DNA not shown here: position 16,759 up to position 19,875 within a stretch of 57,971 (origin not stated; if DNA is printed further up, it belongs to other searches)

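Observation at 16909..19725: Unplaced 938-aa octahaem cytochrome: CX4CH plus seven CXXCH, low haem density, 265-aa haem-free C-terminal domain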

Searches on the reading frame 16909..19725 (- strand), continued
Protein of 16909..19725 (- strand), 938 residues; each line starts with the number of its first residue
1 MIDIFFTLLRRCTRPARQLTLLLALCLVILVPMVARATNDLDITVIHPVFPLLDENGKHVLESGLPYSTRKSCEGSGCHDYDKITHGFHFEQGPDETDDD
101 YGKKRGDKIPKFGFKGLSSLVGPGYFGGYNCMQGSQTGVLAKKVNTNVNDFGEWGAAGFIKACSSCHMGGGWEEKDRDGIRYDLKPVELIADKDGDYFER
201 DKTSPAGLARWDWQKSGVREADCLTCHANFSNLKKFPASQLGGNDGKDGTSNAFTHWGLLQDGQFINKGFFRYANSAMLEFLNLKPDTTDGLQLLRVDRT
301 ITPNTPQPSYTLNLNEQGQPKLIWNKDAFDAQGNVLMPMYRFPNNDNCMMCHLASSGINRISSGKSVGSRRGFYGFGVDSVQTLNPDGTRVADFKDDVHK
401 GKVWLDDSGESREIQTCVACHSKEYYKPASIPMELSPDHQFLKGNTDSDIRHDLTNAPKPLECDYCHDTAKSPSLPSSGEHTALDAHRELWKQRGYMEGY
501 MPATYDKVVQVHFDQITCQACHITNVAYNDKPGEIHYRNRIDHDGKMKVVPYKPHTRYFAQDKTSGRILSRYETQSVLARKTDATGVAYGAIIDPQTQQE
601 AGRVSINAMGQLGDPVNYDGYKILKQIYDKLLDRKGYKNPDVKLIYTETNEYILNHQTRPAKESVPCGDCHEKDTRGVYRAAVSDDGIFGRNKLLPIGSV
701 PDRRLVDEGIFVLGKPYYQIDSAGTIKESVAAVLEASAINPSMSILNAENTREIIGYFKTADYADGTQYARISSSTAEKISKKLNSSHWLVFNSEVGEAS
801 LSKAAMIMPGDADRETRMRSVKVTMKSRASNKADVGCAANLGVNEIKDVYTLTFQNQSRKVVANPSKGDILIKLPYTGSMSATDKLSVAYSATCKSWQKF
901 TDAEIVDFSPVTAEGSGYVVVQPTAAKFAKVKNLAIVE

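Call 39: find_encoding_contigs(protein=P0005, flank=6000, max_places=2)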
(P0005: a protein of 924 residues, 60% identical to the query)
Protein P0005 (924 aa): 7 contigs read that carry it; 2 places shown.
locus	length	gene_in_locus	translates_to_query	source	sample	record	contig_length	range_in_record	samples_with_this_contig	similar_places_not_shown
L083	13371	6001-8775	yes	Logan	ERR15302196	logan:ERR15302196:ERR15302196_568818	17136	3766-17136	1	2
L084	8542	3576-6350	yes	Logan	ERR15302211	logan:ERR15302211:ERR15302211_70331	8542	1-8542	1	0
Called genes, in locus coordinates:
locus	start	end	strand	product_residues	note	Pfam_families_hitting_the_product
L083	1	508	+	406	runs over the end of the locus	PF28597:T2SSF_N, PF00482:T2SSF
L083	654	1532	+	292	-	PF06750:A24_N_bact, PF01478:Peptidase_A24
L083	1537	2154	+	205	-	PF01121:CoaE, PF13238:AAA_18 (weak)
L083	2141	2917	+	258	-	PF07072:ZapD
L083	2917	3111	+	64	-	PF03884:YacG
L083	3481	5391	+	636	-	-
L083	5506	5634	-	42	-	-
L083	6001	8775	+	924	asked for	PF14522:Cytochrome_C7 (faint), PF22113:Mtrc-MtrF_II-IV_dom (faint)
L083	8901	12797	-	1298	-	PF00072:Response_reg, PF00989:PAS, PF08448:PAS_4, PF13188:PAS_8, PF13426:PAS_9, PF00989:PAS, PF08448:PAS_4, PF13426:PAS_9, +9 more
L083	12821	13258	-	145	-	PF00072:Response_reg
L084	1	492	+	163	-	?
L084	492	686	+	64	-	PF03884:YacG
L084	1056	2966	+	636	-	-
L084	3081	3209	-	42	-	-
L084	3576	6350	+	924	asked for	PF14522:Cytochrome_C7 (faint), PF22113:Mtrc-MtrF_II-IV_dom (faint)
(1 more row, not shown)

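Call 49: find_encoding_contigs(protein=P0004, flank=6000, max_places=2)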
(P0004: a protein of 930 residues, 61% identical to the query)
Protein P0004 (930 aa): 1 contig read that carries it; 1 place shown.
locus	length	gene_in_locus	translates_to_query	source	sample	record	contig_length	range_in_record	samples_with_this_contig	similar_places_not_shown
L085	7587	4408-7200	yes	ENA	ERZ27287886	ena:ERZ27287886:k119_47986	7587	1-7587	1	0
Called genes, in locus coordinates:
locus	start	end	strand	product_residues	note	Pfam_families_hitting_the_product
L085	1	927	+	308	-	?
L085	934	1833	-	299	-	PF12784:PDDEXK_2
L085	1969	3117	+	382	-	PF04055:Radical_SAM, PF13353:Fer4_12 (weak)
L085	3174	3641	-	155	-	PF08670:MEKHLA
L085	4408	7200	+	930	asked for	-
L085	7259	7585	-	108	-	?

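Call 50: find_encoding_contigs(protein=P0003, flank=6000, max_places=2)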
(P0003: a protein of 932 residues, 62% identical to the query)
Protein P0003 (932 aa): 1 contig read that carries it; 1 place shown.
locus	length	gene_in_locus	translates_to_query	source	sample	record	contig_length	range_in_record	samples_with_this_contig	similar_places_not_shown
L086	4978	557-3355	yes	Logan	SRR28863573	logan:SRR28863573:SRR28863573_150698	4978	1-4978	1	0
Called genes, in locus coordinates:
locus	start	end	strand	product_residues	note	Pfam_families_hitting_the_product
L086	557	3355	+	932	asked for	PF13442:Cytochrome_CBB3 (faint)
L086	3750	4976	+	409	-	?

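Call 51: find_encoding_contigs(protein=P0006, flank=8000, max_places=2)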
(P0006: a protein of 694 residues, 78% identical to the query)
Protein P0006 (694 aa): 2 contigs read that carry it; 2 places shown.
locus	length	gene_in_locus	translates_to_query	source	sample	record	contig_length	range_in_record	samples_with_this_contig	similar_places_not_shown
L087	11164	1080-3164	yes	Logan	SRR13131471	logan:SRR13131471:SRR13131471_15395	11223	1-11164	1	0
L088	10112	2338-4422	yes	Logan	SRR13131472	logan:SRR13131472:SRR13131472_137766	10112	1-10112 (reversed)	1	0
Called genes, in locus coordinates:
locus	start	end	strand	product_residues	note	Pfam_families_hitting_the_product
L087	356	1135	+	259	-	-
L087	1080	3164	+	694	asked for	PF22113:Mtrc-MtrF_II-IV_dom (faint)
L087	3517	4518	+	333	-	PF04055:Radical_SAM, PF06968:BATS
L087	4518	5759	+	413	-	PF00155:Aminotran_1_2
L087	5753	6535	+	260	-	PF12146:Hydrolase_4, PF00561:Abhydrolase_1, PF12697:Abhydrolase_6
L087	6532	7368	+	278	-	PF01209:Ubie_methyltran, PF13489:Methyltransf_23, PF08241:Methyltransf_11, PF08242:Methyltransf_12, PF13649:Methyltransf_25, PF13847:Methyltransf_31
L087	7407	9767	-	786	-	PF14520:HHH_5, PF13089:PP_kinase_N, PF02503:PP_kinase, PF17941:PP_kinase_C_1, PF13091:PLDc_2 (weak), PF13090:PP_kinase_C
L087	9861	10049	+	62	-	PF04995:CcmD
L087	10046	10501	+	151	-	PF03100:CcmE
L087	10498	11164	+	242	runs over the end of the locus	?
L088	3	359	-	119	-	?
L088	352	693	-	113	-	-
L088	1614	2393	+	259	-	-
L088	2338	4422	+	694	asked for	PF22113:Mtrc-MtrF_II-IV_dom (faint)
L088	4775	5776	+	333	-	PF04055:Radical_SAM, PF06968:BATS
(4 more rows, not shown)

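Call 53: find_homologous_proteins(query=L080:13186-14556:+, max_evalue=1e-10)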
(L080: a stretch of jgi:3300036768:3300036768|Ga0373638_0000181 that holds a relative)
Query L080:13186-14556:+ (456 aa): 55 proteins with E <= 1e-10 among 8000 candidates.
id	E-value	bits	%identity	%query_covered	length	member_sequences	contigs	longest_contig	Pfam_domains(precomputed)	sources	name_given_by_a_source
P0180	8.7e-286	967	90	100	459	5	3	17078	-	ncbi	ncbi:hypothetical protein [Methylomagnum sp.]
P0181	1.7e-262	890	85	100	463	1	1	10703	-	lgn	-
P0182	1.6e-261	887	83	100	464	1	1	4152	-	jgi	jgi:hypothetical protein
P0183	2.9e-258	876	82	100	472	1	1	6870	-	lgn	-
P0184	1.2e-186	640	64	98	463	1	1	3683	-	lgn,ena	-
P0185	1.2e-185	636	62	100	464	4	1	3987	-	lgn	-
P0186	8.3e-175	601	60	100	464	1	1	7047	-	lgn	-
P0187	5.2e-174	598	59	99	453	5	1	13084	-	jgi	jgi:hypothetical protein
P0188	3.2e-173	595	61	97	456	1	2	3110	-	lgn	-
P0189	3.9e-168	579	59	100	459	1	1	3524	-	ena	-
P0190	5.1e-167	575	60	96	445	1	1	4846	-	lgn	-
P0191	1.8e-165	570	57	100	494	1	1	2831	-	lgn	-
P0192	4.9e-164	565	58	100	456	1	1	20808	-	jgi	jgi:hypothetical protein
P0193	2.6e-159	549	58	99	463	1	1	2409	-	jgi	jgi:hypothetical protein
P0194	4.4e-150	519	54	100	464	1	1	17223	-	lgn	-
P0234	5.8e-38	149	33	71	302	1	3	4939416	-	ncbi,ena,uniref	ncbi:hypothetical protein [Methyloprofundus sp.]|uniref:hypothetical protein n=1 Tax=Methyloprofundu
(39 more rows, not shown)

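Call 63: predict_structure(alignment_id=A2)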
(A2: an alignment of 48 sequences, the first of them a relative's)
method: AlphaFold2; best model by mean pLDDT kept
length: 459 residues; sequences in the alignment: 48
mean_pLDDT: 83.6   pTM: 0.77
mean pLDDT of the five models: 83.6, 82.9, 82.1, 80.4, 80.1
residues with pLDDT >= 90: 247; 70-90: 125; 50-70: 45; < 50: 42
segments of 3 or more residues with pLDDT < 50: 1-12, 134-138, 184-195, 214-223, 457-459
pLDDT, mean of each block of 10 residues (from residue 1): 43 71 88 81 90 91 69 84 96 90 83 97 95 54 92 92 95 91 43 52 65 46 65 96 91 92 88 96 89 72 82 97 97 92 97 97 94 96 96 94 85 95 91 80 90 59
secondary structure, 60 per line:
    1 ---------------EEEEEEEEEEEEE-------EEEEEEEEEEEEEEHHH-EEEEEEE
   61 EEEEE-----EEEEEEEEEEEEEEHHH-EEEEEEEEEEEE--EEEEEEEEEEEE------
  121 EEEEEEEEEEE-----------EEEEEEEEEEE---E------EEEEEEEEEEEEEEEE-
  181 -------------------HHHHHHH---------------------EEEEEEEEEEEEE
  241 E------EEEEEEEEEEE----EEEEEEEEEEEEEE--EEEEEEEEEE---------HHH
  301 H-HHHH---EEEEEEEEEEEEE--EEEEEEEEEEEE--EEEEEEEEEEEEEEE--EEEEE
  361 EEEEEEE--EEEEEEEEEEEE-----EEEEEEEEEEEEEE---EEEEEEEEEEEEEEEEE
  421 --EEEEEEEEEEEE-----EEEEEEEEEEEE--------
elements in order: E16-28 E36-49 E54-65 E71-84 E89-100 E103-114 E121-131 E143-153 E164-179 H200-206 E228-241 E248-258 E263-276 E279-288 H298-301 H303-306 E310-322 E325-336 E339-353 E356-367 E370-381 E387-400 E404-420 E423-434 E440-451

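Call 66: fold_search(model_id=the predicted structure, library=pdb)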
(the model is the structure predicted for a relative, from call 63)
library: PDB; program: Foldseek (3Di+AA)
matches with E <= 10: 1034; with E <= 0.001: 301
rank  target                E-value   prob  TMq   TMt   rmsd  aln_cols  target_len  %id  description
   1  9fy9_D                7.2e-09  1.00  0.50  0.36  12.3       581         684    7  Cryo-EM structure of the type 1 chaperone-usher pilus FimD-tip complex (FimDHGFC) - Conformer 1 (released 2025-06-04)
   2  2vqi_A                1.0e-08  1.00  0.39  0.37  14.5       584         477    8  Structure of the P pilus usher (PapC) translocation pore (released 2008-05-27)
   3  5ldt_A                1.1e-08  1.00  0.38  0.41  11.3       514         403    8  Crystal Structures of MOMP from Campylobacter jejuni (released 2016-10-26)
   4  9bog_D                1.7e-08  1.00  0.45  0.28  17.3       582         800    8  Structural basis for adhesin secretion by the outer-membrane usher in type 1 pili (released 2024-10-09)
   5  3rfz_B                1.8e-08  1.00  0.44  0.28  18.6       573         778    8  Crystal structure of the FimD usher bound to its cognate FimC:FimH substrate (released 2011-06-01)
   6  2vqi_B                2.3e-08  1.00  0.43  0.41  12.3       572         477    8  Structure of the P pilus usher (PapC) translocation pore (released 2008-05-27)
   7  3rfz_E                2.3e-08  1.00  0.45  0.29  16.6       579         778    8  Crystal structure of the FimD usher bound to its cognate FimC:FimH substrate (released 2011-06-01)
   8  3ohn_A                3.2e-08  1.00  0.39  0.38  15.5       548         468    9  Crystal structure of the FimD translocation domain (released 2011-06-01)
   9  7lhg_C                3.9e-08  1.00  0.37  0.24  18.4       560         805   10  Cryo-EM structure of E. coli P pilus tip assembly intermediate PapC-PapD-PapK-PapG in the first conformation (released 2021-08-11)
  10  5ldv                  5.6e-08  1.00  0.38  0.42  12.6       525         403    8  Crystal Structures of MOMP from Campylobacter jejuni (released 2016-10-26)
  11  9fxs_D                8.2e-08  1.00  0.38  0.29  20.0       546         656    9  Cryo-EM structure of the type 1 pilus complex including pilus rod and FimI-bound assembly platform after incorporation (released 2025-06-04)
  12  3jty_C                1.5e-07  1.00  0.34  0.38  16.3       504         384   12  Crystal structure of a BenF-like porin from Pseudomonas fluorescens Pf-5 (released 2009-10-20)
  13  9fw9_D                1.6e-07  1.00  0.39  0.29  18.0       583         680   10  Cryo-EM structure of the type 1 pilus assembly platform as part of the FimA-bound chaperone-usher pilus complex (FimDH (released 2025-06-04)
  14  8bys_A                1.8e-07  1.00  0.30  0.38  15.4       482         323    9  Outer membrane attachment porin OmpM1 from Veillonella parvula, native (released 2023-11-08)
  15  3szd_B                1.9e-07  1.00  0.32  0.38  17.5       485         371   10  Crystal structure of Pseudomonas aeruginosa OccK2 (OpdF) (released 2012-02-08)
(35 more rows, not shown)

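Call 72: search_protein_representatives(alignment_id=A1)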
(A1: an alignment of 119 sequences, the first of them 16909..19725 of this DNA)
Query: 119 sequences, 920 profile positions. Proteins with E-value up to 0.001 (for the whole library): 768; up to 1e-10: 249; up to 1e-30: 79. The best 150 are listed.
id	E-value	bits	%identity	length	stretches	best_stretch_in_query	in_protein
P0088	0.0e+00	1301.5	-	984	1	18-917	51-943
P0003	0.0e+00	1247.4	-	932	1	20-908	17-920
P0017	0.0e+00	1169.4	-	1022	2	11-553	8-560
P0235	0.0e+00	1165.9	-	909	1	18-915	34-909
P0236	0.0e+00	1147.9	-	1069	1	25-915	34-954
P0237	0.0e+00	1144.2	-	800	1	10-733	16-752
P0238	0.0e+00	1142.9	-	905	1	17-915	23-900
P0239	0.0e+00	1081.4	-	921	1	10-878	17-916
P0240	0.0e+00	1066.0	-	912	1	21-915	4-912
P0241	0.0e+00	1031.0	-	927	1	15-914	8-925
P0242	0.0e+00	1015.5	-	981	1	18-915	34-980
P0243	1.1e-298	1009.7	-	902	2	11-553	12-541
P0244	3.5e-279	945.2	-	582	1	134-713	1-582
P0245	5.9e-260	881.6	-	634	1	338-917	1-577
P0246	8.7e-260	881.0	-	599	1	13-571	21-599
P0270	2.8e-48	181.1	-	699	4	11-221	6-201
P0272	6.0e-47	176.7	-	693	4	19-219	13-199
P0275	4.3e-41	157.3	-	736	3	32-217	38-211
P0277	1.5e-40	155.5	-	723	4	36-217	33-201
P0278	1.6e-40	155.4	-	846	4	22-229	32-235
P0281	6.0e-40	153.5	-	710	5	37-218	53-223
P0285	8.5e-39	149.7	-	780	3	55-226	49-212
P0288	4.7e-37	143.9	-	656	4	37-230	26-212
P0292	1.2e-35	139.3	-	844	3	38-217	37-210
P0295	2.5e-34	134.9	-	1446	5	34-217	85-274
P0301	2.4e-33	131.6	-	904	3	26-220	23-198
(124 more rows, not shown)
